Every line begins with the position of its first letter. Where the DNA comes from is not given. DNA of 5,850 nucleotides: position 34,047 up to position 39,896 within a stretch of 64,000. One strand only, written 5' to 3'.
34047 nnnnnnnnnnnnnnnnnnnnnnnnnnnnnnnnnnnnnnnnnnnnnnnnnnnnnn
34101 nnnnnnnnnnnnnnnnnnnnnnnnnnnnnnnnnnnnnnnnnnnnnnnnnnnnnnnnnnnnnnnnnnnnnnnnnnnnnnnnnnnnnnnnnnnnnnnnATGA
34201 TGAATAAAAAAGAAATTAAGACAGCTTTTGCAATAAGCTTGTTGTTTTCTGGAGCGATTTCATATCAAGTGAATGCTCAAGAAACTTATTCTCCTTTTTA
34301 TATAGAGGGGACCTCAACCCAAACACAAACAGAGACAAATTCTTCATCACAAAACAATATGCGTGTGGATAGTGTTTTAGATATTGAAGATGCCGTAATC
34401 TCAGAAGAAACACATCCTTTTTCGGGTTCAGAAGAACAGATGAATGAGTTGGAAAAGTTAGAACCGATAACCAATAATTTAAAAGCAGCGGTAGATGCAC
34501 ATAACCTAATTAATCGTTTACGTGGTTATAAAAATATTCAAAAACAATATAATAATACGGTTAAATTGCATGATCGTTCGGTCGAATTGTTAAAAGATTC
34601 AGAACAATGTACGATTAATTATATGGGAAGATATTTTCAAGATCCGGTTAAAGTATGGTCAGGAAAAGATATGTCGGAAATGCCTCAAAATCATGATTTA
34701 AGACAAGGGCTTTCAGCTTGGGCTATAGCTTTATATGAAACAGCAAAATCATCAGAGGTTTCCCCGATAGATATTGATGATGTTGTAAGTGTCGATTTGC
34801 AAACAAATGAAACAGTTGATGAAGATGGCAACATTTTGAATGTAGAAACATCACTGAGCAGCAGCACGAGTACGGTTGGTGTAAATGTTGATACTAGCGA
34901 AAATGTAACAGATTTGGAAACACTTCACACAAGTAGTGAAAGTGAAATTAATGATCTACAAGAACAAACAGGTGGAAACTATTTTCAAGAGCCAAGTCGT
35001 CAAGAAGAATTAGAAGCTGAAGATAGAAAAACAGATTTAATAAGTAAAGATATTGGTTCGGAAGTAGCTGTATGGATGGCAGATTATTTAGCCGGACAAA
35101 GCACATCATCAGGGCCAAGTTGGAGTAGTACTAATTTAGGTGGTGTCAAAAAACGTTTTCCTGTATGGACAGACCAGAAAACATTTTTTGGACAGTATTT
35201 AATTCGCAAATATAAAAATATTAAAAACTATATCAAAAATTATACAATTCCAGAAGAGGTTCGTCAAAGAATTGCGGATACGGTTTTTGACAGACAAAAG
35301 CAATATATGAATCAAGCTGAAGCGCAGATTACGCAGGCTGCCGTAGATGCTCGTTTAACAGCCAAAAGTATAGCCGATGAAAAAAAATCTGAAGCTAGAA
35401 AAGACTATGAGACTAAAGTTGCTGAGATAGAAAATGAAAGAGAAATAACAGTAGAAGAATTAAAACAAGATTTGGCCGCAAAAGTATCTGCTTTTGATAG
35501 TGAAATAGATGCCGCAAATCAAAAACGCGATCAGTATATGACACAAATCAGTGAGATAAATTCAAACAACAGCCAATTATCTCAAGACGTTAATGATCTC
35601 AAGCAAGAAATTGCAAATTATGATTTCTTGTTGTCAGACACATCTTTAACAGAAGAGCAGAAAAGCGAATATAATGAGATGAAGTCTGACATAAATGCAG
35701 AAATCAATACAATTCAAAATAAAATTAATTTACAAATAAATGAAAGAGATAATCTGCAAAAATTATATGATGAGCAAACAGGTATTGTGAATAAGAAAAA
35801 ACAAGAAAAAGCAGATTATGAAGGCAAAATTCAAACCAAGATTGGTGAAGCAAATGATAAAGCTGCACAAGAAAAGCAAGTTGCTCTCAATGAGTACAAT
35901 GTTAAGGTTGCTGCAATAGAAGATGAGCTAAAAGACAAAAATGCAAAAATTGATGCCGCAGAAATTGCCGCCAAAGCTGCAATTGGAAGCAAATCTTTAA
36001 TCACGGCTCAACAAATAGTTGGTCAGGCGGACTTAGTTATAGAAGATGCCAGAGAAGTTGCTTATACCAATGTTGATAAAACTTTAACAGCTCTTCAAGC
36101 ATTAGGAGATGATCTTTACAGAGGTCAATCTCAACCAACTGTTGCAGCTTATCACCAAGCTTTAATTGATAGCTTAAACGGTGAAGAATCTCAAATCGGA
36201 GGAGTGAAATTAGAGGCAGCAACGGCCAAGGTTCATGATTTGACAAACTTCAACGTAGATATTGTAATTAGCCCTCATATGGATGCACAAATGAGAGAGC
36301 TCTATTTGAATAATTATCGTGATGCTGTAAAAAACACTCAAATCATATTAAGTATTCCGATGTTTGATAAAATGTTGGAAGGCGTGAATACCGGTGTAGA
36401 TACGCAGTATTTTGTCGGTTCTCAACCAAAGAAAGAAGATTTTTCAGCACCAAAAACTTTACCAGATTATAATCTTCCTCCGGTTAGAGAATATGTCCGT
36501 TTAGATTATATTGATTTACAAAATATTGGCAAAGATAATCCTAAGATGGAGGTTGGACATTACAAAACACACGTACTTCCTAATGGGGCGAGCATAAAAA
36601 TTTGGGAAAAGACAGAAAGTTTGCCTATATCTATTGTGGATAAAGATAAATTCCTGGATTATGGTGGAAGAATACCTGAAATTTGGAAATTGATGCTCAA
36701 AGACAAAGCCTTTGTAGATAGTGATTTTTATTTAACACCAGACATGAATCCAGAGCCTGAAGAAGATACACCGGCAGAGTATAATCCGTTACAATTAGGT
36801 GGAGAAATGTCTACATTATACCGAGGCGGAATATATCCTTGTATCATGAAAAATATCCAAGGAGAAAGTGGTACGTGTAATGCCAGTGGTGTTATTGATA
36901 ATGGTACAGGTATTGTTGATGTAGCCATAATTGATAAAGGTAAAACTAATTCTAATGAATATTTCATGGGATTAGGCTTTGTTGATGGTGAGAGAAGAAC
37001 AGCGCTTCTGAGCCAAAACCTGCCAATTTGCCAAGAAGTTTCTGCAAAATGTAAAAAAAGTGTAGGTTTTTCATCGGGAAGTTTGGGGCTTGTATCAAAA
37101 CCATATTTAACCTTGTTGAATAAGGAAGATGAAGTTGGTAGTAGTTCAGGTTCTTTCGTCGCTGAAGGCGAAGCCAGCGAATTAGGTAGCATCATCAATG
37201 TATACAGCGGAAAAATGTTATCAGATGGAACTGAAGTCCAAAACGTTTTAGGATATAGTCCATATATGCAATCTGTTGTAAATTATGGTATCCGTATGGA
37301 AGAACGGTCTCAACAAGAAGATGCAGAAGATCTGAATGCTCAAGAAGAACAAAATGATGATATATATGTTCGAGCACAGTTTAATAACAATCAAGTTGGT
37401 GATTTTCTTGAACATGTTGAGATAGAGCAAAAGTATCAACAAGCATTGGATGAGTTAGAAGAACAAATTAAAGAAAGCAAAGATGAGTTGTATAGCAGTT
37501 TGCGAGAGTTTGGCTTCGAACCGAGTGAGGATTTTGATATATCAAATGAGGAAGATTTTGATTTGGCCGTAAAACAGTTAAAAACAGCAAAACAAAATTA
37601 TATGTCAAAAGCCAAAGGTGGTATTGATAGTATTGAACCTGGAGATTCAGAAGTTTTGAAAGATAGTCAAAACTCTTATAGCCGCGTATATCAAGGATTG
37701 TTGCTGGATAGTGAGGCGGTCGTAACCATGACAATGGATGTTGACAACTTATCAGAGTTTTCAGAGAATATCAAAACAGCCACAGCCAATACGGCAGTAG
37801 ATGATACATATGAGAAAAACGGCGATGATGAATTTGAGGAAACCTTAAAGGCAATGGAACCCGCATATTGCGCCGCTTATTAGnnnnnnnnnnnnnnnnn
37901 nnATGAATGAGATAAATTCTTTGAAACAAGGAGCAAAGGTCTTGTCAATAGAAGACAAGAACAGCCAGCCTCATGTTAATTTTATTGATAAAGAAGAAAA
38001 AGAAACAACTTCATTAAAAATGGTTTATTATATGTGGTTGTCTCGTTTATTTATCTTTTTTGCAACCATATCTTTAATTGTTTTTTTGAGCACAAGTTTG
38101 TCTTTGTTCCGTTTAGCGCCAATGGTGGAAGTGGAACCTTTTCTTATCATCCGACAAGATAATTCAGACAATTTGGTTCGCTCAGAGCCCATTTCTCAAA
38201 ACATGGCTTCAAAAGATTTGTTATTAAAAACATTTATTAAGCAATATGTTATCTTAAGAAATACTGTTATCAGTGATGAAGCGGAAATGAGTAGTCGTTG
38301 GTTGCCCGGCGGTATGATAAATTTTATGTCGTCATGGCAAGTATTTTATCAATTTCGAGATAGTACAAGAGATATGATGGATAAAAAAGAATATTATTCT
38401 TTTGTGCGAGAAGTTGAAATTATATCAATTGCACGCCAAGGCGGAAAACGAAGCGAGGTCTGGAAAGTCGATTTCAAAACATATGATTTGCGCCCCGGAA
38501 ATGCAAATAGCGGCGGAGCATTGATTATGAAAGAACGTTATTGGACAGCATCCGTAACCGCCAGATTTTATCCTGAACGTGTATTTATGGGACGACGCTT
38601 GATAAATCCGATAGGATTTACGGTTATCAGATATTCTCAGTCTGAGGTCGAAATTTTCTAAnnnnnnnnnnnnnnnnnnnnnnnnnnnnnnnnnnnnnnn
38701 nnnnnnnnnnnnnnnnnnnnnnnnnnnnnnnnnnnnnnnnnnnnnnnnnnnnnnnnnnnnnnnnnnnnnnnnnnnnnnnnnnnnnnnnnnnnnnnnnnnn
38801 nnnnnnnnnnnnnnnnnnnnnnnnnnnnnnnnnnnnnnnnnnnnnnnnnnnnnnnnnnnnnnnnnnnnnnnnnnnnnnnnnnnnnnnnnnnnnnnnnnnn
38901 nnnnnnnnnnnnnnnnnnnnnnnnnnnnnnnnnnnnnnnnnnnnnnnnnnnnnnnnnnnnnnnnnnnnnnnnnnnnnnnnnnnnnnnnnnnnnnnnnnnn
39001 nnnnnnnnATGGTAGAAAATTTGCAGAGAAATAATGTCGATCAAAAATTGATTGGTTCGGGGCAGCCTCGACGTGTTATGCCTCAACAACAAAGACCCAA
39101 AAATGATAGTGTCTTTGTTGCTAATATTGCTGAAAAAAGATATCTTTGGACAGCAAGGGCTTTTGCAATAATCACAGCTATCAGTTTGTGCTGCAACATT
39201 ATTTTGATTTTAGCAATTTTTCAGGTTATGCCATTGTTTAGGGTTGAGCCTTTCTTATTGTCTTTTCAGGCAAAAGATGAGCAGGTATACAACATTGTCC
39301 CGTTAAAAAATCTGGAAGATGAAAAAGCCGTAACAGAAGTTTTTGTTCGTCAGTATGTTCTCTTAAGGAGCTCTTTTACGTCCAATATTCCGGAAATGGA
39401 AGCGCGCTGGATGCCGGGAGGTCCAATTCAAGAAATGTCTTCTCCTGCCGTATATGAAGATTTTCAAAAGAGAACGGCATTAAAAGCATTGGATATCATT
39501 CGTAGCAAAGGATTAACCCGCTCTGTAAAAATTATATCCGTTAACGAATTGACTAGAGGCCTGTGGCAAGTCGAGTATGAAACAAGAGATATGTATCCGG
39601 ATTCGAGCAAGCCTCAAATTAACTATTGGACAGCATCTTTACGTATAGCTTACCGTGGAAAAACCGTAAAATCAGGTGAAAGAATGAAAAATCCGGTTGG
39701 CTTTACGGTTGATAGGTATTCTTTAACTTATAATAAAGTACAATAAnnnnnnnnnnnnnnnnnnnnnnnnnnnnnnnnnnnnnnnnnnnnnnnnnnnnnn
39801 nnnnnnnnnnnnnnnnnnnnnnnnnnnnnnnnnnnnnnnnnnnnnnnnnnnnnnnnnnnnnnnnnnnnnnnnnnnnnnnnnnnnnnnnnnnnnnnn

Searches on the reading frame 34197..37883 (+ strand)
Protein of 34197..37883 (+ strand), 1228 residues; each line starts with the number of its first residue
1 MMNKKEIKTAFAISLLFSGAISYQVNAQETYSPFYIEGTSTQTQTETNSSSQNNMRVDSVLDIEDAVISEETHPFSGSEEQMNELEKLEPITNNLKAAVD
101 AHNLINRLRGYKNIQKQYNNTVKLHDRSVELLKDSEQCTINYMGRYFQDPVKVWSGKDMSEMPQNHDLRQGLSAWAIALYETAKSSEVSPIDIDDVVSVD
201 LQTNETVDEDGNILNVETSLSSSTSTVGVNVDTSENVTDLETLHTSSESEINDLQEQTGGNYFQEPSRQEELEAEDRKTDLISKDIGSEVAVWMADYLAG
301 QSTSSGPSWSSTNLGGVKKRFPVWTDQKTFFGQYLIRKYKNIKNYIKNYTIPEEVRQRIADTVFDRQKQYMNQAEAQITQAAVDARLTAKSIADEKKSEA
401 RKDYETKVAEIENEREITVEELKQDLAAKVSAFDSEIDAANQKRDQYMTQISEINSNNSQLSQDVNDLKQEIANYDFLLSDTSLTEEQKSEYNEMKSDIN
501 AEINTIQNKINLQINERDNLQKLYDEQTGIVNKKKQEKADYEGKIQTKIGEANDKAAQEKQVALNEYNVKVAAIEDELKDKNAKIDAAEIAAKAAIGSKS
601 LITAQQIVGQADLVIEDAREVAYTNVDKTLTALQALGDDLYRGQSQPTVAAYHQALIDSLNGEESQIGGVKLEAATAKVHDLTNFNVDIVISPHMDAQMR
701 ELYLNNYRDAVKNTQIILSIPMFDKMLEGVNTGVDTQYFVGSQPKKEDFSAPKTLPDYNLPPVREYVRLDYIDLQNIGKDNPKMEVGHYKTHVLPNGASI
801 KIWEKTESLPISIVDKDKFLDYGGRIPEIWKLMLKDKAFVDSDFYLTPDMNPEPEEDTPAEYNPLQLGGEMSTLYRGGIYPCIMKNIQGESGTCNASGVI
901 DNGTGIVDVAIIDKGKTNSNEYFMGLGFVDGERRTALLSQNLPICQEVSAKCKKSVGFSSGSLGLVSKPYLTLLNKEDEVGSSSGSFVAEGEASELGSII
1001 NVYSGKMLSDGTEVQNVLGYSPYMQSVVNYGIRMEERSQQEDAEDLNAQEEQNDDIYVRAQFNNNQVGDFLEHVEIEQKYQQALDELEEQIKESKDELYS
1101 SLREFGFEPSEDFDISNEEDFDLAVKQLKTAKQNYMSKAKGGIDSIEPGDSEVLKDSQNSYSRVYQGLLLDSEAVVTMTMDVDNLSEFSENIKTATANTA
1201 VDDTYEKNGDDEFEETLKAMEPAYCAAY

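Call 6: search_protein_families(library=pfam, proteins=[window:34197-37883:+], max_evalue=0.01)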
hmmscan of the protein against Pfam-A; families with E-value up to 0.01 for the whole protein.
window:34197-37883:+ (1228 aa): 1 family
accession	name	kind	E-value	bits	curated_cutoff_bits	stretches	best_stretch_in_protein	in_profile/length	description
PF14197.11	Cep57_CLD_2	-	0.0013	19.2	27.1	1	427-473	16-62/67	Centrosome localisation domain of PPC89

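Call 10: search_protein_families(library=ncbifam, proteins=[window:34197-37883:+], max_evalue=0.001)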
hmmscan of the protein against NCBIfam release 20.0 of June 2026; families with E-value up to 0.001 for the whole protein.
window:34197-37883:+ (1228 aa): 0 families

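Call 89: search_protein_families(library=pfam, proteins=[window:34197-37883:+], max_evalue=1)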
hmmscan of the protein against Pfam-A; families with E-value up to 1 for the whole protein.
window:34197-37883:+ (1228 aa): 1 family
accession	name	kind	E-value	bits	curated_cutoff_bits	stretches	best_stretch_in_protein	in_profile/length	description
PF14197.11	Cep57_CLD_2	-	0.0013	19.2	27.1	1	427-473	16-62/67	Centrosome localisation domain of PPC89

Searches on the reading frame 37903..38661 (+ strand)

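Call 6: search_protein_families(library=pfam, proteins=[window:37903-38661:+], max_evalue=0.01)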
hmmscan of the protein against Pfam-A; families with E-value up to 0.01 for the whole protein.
window:37903-38661:+ (252 aa): 1 family
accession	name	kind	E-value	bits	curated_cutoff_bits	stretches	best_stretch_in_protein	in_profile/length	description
PF04335.19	VirB8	-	1.7e-12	48.1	23.2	1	52-248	22-212/213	VirB8 protein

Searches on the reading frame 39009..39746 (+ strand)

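Call 6: search_protein_families(library=pfam, proteins=[window:39009-39746:+], max_evalue=0.01)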
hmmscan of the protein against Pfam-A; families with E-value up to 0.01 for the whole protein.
window:39009-39746:+ (245 aa): 1 family
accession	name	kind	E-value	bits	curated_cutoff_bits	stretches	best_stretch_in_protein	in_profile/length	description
PF04335.19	VirB8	-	4.8e-22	79.3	23.2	1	49-239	17-210/213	VirB8 protein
